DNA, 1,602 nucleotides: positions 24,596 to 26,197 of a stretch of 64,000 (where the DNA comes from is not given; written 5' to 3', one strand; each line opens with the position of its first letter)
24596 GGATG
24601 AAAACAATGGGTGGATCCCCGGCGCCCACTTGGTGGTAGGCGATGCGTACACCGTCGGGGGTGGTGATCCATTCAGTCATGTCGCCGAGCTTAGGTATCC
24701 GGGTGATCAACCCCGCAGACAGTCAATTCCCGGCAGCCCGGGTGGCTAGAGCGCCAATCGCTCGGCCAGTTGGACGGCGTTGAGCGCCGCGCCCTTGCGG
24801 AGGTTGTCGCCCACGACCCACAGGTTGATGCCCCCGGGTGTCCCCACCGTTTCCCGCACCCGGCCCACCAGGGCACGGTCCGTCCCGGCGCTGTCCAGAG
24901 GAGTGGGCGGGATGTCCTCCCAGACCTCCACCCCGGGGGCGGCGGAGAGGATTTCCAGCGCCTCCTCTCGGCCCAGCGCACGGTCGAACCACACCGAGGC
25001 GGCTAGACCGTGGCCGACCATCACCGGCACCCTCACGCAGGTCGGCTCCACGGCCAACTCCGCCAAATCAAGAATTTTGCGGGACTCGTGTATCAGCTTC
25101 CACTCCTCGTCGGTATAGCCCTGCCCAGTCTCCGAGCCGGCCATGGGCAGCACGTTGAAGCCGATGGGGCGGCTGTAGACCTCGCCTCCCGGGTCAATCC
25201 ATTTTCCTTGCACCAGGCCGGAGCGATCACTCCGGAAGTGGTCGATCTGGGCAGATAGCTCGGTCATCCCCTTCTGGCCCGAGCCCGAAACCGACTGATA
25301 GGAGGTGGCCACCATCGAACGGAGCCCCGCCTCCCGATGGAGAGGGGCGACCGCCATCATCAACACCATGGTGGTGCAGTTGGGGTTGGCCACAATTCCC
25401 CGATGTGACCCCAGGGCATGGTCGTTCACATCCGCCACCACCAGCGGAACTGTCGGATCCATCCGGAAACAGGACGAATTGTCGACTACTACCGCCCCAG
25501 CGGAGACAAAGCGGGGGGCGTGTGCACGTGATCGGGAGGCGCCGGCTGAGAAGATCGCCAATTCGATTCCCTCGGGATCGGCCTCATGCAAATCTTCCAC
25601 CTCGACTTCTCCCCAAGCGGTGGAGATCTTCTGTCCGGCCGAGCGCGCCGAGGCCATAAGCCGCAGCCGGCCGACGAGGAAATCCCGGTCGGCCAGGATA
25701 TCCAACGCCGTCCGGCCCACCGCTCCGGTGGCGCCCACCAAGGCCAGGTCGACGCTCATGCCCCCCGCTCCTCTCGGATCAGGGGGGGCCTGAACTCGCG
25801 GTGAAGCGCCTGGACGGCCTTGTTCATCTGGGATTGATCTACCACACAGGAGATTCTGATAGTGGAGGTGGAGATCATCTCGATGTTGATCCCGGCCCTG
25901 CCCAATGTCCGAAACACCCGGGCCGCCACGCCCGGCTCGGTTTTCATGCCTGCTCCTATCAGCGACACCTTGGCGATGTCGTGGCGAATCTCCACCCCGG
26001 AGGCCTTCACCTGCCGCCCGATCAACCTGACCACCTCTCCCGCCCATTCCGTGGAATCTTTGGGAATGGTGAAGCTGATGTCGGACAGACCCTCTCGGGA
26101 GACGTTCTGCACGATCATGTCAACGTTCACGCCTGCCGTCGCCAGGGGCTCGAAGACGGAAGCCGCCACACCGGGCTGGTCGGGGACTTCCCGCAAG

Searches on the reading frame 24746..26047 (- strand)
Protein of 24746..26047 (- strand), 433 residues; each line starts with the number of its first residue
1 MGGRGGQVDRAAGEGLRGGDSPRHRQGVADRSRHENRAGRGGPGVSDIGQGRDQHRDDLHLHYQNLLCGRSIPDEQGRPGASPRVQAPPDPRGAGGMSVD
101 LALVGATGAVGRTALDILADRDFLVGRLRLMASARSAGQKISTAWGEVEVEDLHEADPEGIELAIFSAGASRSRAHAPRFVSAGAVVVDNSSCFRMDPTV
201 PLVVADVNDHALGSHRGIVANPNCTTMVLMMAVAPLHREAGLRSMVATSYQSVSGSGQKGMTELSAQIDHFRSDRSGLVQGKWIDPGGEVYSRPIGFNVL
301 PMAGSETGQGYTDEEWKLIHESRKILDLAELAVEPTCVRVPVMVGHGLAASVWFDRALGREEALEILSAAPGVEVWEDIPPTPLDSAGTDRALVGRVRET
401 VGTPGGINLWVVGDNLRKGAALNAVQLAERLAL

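Call 19: search_protein_families(library=pfam, proteins=[window:24746-26047:-], max_evalue=0.001)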
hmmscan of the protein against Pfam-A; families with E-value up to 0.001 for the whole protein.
window:24746-26047:- (433 aa): 2 families
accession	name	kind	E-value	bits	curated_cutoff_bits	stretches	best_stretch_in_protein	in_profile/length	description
PF02774.23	Semialdhyde_dhC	-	6.4e-41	140.9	26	1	234-418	2-184/184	Semialdehyde dehydrogenase, dimerisation domain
PF01118.30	Semialdhyde_dh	-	5.8e-27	94.9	26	1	101-213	2-119/121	Semialdehyde dehydrogenase, NAD binding domain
